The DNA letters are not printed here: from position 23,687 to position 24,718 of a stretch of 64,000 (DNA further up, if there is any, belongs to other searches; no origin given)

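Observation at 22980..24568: Deoxynucleoside kinase plus PnuC-family transporter: a phage nucleoside uptake and salvage module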

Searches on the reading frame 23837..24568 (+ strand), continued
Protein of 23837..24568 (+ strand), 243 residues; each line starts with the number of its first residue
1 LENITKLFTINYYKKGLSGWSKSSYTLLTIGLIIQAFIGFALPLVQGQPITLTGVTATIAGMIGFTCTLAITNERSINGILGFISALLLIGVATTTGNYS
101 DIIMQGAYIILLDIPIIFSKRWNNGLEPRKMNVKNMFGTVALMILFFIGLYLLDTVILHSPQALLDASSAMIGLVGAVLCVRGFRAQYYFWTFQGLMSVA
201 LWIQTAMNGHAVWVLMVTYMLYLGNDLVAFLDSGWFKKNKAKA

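Call 59: get_annotated_region(hit=H24, flank=3500)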
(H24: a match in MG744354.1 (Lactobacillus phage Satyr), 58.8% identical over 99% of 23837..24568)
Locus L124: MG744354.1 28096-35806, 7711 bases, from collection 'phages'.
description: Lactobacillus phage Satyr, complete genome.
organism: Lactobacillus phage Satyr (NCBI taxid 2070201)
taxonomy: Viruses; Duplodnaviria; Heunggongvirae; Uroviricota; Caudoviricetes; Tybeckvirinae; Maenadvirus; Maenadvirus satyr
host: Lactobacillus plantarum; source: organic waste runoff; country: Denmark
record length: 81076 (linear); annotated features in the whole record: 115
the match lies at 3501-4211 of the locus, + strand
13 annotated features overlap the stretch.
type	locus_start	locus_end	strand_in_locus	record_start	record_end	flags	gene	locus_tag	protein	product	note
CDS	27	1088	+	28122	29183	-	-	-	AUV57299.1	hypothetical protein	-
CDS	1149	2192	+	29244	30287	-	-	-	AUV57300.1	hypothetical protein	-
CDS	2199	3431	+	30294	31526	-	-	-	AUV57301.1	hypothetical protein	-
CDS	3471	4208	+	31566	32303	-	-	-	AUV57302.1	nicotinamide mononucleotide transporter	-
CDS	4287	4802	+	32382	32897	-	-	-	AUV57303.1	HNH homing endonuclease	HNH homing endonuclease # Phage intron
CDS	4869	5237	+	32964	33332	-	-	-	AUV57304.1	hypothetical protein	-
CDS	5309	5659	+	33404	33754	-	-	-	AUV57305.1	hypothetical protein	-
CDS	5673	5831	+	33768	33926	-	-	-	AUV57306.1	hypothetical protein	-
CDS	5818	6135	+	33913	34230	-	-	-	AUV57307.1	hypothetical protein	-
CDS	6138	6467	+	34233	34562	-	-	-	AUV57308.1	hypothetical protein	-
CDS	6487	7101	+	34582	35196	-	-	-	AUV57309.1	hypothetical protein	-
CDS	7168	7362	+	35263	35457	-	-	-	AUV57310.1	hypothetical protein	-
CDS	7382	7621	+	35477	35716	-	-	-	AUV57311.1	hypothetical protein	-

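Call 60: search_protein_families(library=pfam, proteins=[L122:1909-2634:+, L122:2637-3146:+, L122:1389-1883:+, L123:1281-1802:+, L123:1817-2464:+, L123:2581-3429:+, L020:4182-4877:+, L017:3995-4861:+, L022:4372-4902:+, L022:5812-6468:+], max_evalue=0.0001)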
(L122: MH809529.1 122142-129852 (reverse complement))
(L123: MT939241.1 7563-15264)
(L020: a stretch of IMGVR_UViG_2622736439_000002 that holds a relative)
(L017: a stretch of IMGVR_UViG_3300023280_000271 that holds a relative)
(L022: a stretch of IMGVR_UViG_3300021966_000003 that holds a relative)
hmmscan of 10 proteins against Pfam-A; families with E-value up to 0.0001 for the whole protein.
L122:1909-2634:+ (241 aa): 0 families

L122:2637-3146:+ (169 aa): 0 families

L122:1389-1883:+ (164 aa): 1 family
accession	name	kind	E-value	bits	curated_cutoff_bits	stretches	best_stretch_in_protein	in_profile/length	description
PF04608.18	PgpA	-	5.8e-17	62.4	28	1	53-160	27-140/141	Phosphatidylglycerophosphatase A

L123:1281-1802:+ (173 aa): 2 families
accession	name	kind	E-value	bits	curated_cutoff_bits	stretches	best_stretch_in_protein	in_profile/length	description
PF03641.19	Lysine_decarbox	-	9.7e-29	100.6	27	1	39-170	1-130/131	Possible lysine decarboxylase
PF18306.6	LDcluster4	-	5.4e-16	59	26.3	1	9-111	15-114/151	SLOG cluster4 family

L123:1817-2464:+ (215 aa): 3 families
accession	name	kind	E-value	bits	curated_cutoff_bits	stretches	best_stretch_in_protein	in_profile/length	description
PF05014.21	Nuc_deoxyrib_tr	-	3.8e-26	92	28.8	1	69-177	1-103/117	Nucleoside 2-deoxyribosyltransferase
PF15891.11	Nuc_deoxyri_tr2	-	4.9e-10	40.1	30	1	67-171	2-102/105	Nucleoside 2-deoxyribosyltransferase like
PF18306.6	LDcluster4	-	7.7e-05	22.8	26.3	0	127-184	86-137/151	SLOG cluster4 family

L123:2581-3429:+ (282 aa): 1 family
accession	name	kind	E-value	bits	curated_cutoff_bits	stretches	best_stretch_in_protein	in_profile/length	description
PF01712.25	dNK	-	3.7e-42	144.8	27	1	10-215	1-202/203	Deoxynucleoside kinase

L020:4182-4877:+ (231 aa): 1 family
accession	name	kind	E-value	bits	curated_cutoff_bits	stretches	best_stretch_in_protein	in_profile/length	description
PF02384.22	N6_Mtase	-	1.6e-08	34.7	20.4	1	59-161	16-119/311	N-6 DNA Methylase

L017:3995-4861:+ (288 aa): 0 families

L022:4372-4902:+ (176 aa): 3 families
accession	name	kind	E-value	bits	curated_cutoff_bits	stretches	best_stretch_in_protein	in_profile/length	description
PF07463.16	NUMOD4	-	3e-13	50.2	23.4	1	10-53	1-49/49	NUMOD4 motif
PF14311.12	DUF4379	-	1.3e-08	35.3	24.5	1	141-176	20-55/56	Probable Treble clef zinc finger domain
PF13392.12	HNH_3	-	1.7e-06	28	24.8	1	80-107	18-45/46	HNH endonuclease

L022:5812-6468:+ (218 aa): 0 families

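Call 66: get_annotated_region(hit=H14, flank=5000)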
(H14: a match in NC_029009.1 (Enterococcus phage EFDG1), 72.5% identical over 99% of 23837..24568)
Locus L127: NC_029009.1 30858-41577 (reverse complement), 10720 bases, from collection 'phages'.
description: Enterococcus phage EFDG1, complete genome.
organism: Enterococcus phage EFDG1 (NCBI taxid 1597976)
taxonomy: Viruses; Duplodnaviria; Heunggongvirae; Uroviricota; Caudoviricetes; Herelleviridae; Brockvirinae; Schiekvirus; Schiekvirus EFDG1
host: Enterococcus faecalis; source: sewage effluents; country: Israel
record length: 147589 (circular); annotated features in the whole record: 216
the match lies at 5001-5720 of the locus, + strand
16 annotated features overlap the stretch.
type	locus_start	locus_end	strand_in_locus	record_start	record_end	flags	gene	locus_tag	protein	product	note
CDS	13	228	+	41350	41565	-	-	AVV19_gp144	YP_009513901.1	hypothetical protein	-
CDS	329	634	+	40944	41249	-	-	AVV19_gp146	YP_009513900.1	putative scaffolding protein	scaffolding protein, putative; previously named ORF B1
CDS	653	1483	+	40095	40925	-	-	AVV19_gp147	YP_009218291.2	ParB-like partition protein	conserved domain protein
CDS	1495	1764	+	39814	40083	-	-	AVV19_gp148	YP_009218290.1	hypothetical protein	-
CDS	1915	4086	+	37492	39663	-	-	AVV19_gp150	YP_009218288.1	anaerobic ribonucleoside reductase large subunit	-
CDS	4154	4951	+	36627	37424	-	-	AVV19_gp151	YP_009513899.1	thymidylate kinase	-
CDS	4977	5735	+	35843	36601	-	-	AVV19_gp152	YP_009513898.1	PnuC-like nicotinamide mononucleotide transport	NrdR-regulated deoxyribonucleotide transporter, PnuC-like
CDS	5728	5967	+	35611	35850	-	-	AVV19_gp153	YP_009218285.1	glutaredoxin-like protein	Glutaredoxin-like protein NrdH, required for reduction of Ribonucleotide reductase class Ib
CDS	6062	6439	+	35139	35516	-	-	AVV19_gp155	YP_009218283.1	phosphoheptose isomerase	-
CDS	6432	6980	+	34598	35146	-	-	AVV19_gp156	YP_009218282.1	virion structural protein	-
CDS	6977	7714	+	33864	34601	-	-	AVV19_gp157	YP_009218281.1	hypothetical protein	-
CDS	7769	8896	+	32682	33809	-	-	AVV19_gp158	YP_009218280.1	nicotinamide-nucleotide adenylyltransferase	-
CDS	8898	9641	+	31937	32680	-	-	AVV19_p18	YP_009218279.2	PnuC-like nicotinamide mononucleotide transport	-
CDS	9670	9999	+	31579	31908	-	-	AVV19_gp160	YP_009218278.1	hypothetical protein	-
CDS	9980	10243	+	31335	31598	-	-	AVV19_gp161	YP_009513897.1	hypothetical protein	-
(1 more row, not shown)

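Call 69: search_protein_families(library=pfam, proteins=[L127:8898-9641:+, L127:7769-8896:+, L127:4154-4951:+, L127:6062-6439:+, L111:5662-6498:+, L024:4158-4961:+, L030:4120-4983:+, L114:3068-3805:+], max_evalue=0.001)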
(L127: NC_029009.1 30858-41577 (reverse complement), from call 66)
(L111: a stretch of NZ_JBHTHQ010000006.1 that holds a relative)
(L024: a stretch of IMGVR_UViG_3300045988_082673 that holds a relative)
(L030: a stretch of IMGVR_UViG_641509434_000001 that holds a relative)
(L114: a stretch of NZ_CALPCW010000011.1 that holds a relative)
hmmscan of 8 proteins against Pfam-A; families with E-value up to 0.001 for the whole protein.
L127:8898-9641:+ (247 aa): 1 family
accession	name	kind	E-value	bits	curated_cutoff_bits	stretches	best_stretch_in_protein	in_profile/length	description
PF04973.17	NMN_transporter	-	2.4e-12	47.6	27.3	1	46-232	4-174/175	Nicotinamide mononucleotide transporter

L127:7769-8896:+ (375 aa): 2 families
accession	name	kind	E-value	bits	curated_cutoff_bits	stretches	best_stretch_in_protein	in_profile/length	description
PF13521.12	AAA_28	-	1.4e-29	103.9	27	1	181-341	2-164/164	AAA domain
PF01467.32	CTP_transf_like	-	1.9e-06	28.5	21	1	7-160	2-132/133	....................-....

L127:4154-4951:+ (265 aa): 5 families
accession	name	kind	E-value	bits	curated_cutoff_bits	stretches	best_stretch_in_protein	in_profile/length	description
PF01712.25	dNK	-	4.5e-39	134.7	27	1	3-206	1-200/203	Deoxynucleoside kinase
PF13238.12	AAA_18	-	3.4e-07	31.2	29.4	1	3-152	1-120/128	AAA domain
PF02223.23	Thymidylate_kin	-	4.5e-06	26.9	27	1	101-172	96-164/185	Thymidylate kinase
PF07120.17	DUF1376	-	5.2e-05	24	30.1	1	95-154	16-75/86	Protein of unknown function (DUF1376)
PF00004.35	AAA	-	0.00098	20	21.2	0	4-150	2-126/131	ATPase family associated with various cellular activities (AAA)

L127:6062-6439:+ (125 aa): 0 families

L111:5662-6498:+ (278 aa): 5 families
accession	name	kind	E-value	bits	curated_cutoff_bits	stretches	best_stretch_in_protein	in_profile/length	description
PF01712.25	dNK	-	1.2e-39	136.7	27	1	38-253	2-198/203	Deoxynucleoside kinase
PF02223.23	Thymidylate_kin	-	3.9e-07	30.4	27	1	154-226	100-174/185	Thymidylate kinase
PF13671.12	AAA_33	-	4.3e-05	24.3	27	0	36-202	1-126/143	AAA domain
PF13238.12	AAA_18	-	0.00021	22.2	29.4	0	38-195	2-113/128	AAA domain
PF13521.12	AAA_28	-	0.00024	21.8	27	1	38-141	3-95/164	AAA domain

L024:4158-4961:+ (267 aa): 7 families
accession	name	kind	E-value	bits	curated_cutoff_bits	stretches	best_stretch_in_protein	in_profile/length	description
PF01712.25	dNK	-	1.7e-36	126.4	27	1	5-205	1-198/203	Deoxynucleoside kinase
PF13238.12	AAA_18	-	3.8e-07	31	29.4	1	5-154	1-120/128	AAA domain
PF02223.23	Thymidylate_kin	-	2e-06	28.1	27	1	106-173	99-163/185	Thymidylate kinase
PF07120.17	DUF1376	-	0.00019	22.2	30.1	1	96-156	15-75/86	Protein of unknown function (DUF1376)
PF08298.17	AAA_PrkA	-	0.00021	20.9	25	1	4-46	87-132/358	PrkA AAA domain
PF13521.12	AAA_28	-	0.00038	21.1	27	1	5-107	2-111/164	AAA domain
PF00004.35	AAA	-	0.00082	20.3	21.2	0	6-152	2-126/131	ATPase family associated with various cellular activities (AAA)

L030:4120-4983:+ (287 aa): 2 families
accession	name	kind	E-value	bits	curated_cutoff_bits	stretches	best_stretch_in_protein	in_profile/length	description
PF01712.25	dNK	-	4.4e-38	131.5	27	1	3-208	1-202/203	Deoxynucleoside kinase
PF02223.23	Thymidylate_kin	-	4.8e-05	23.6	27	0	116-186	113-176/185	Thymidylate kinase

L114:3068-3805:+ (245 aa): 3 families
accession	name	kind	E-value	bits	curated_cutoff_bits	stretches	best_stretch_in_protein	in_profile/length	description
PF01712.25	dNK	-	2.2e-36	125.9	27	1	6-225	1-200/203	Deoxynucleoside kinase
PF02223.23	Thymidylate_kin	-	2.4e-05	24.6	27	0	125-184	102-164/185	Thymidylate kinase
PF13238.12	AAA_18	-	3.9e-05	24.5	29.4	1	6-164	1-113/128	AAA domain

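Call 81: get_annotated_region(hit=H60, flank=2500)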
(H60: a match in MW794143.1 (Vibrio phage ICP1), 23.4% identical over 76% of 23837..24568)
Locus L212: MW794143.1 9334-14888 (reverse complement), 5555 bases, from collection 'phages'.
description: Vibrio phage ICP1 isolate 2017_DRC_32, complete genome.
organism: Vibrio phage ICP1 (NCBI taxid 979525)
taxonomy: Viruses; Duplodnaviria; Heunggongvirae; Uroviricota; Caudoviricetes; Mohonavirus; Mohonavirus ICP1
host: -; source: -; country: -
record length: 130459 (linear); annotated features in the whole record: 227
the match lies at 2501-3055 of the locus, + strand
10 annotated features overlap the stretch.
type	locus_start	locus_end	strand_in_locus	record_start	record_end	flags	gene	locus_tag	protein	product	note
CDS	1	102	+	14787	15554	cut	-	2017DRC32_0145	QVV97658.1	hypothetical protein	Annotated with Prodigal v2.6.3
CDS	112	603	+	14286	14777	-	-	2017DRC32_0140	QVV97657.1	hypothetical protein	Annotated with Prodigal v2.6.3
CDS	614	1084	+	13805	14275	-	-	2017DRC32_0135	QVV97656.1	hypothetical protein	Annotated with Prodigal v2.6.3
CDS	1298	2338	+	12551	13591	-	-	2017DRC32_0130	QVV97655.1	hypothetical protein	Annotated with Prodigal v2.6.3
CDS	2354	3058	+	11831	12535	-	-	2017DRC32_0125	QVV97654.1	hypothetical protein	Annotated with Prodigal v2.6.3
CDS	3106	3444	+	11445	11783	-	-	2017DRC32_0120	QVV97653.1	hypothetical protein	Annotated with Prodigal v2.6.3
CDS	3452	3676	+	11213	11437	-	-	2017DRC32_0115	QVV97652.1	hypothetical protein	Annotated with Prodigal v2.6.3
CDS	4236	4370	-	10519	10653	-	-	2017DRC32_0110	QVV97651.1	hypothetical protein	Previously called: GP25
CDS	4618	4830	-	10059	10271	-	-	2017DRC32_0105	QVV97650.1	hypothetical protein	Previously called: GP24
CDS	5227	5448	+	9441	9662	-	-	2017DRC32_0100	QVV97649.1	hypothetical protein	Previously called: GP22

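Call 82: predict_structure(alignment_id=A1)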
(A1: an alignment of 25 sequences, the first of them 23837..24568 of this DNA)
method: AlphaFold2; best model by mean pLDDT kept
length: 243 residues; sequences in the alignment: 25
mean_pLDDT: 91.8   pTM: 0.88
mean pLDDT of the five models: 91.8, 90.6, 89.8, 89.7, 89.6
residues with pLDDT >= 90: 183; 70-90: 51; 50-70: 8; < 50: 1
segments of 3 or more residues with pLDDT < 50: none
pLDDT, mean of each block of 10 residues (from residue 1): 78 92 97 97 93 95 98 95 97 88 92 92 88 96 96 90 87 96 96 94 86 94 97 81 54
secondary structure, 60 per line:
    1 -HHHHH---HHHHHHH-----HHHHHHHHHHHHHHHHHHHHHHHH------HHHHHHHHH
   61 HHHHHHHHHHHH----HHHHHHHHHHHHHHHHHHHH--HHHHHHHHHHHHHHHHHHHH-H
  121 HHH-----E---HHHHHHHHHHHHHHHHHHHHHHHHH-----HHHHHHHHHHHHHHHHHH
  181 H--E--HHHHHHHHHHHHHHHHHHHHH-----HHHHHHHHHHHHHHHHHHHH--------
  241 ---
elements in order: H2-6 H10-16 H22-45 H52-72 H77-96 H99-118 H120-123 H133-157 H163-181 H187-207 H213-232

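Call 86: fold_search(model_id=the predicted structure, library=pdb)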
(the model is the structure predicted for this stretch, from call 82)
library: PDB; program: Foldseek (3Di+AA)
matches with E <= 10: 160; with E <= 0.001: 2
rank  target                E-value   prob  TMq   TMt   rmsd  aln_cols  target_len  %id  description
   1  4qtn_A                3.9e-08  1.00  0.76  0.78   3.9       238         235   19  Crystal structure of the Vitamin B3 transporter PnuC (released 2014-10-08)
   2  4qtn_C                1.5e-07  1.00  0.78  0.80   2.8       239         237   20  Crystal structure of the Vitamin B3 transporter PnuC (released 2014-10-08)
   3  7w7r_B                8.0e-01  0.10  0.15  0.17  19.2       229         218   13  High resolution structure of a fish aquaporin reveals a novel extracellular fold. (released 2022-10-12)
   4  8kh5_A                1.1e+00  0.21  0.27  0.25  15.7       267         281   10  Cryo-EM structure of the GPR174-Gs complex bound to endogenous lysoPS (released 2023-10-18)
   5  8gcl                  1.3e+00  0.08  0.17  0.17  20.3       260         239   13  Cryo-EM structure of hAQP2 in DDM (released 2023-06-21)
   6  7w7s                  1.3e+00  0.08  0.15  0.16  18.8       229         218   16  High resolution structure of a fish aquaporin reveals a novel extracellular fold. (released 2022-10-12)
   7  7w7r_D                1.3e+00  0.07  0.15  0.16  19.1       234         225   17  High resolution structure of a fish aquaporin reveals a novel extracellular fold. (released 2022-10-12)
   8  8oee_A                1.3e+00  0.07  0.16  0.16  20.4       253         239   14  Crystal structure of human AQP2 T126M mutant (released 2023-09-20)
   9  9qsx_A                1.4e+00  0.08  0.17  0.16  20.2       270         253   13  Cryo-EM structure of aquaporin 3 at pH 8.0 (released 2026-02-18)
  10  8oee_D                1.4e+00  0.06  0.16  0.16  20.3       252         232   14  Crystal structure of human AQP2 T126M mutant (released 2023-09-20)
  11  3p41                  1.5e+00  0.12  0.22  0.20  19.5       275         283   13  Crystal structure of polyprenyl synthetase from pseudomonas fluorescens pf-5 complexed with magnesium and isoprenyl pyro (released 2010-10-20)
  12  7mtq_A                1.6e+00  0.23  0.29  0.14  13.6       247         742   11  CryoEM Structure of Full-Length mGlu2 in Inactive-State Bound to Antagonist LY341495 (released 2021-07-07)
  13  5lwe_A                1.6e+00  0.13  0.25  0.23  15.3       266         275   12  Crystal structure of the human CC chemokine receptor type 9 (CCR9) in complex with vercirnon (released 2016-12-07)
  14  3axj_A                1.6e+00  0.10  0.21  0.23  20.6       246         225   10  High resolution crystal structure of C3PO (released 2011-04-20)
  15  8y8n                  1.8e+00  0.07  0.16  0.15  20.7       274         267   15  Cryo-EM structure of AQP3 in DDM micelle (released 2025-03-19)
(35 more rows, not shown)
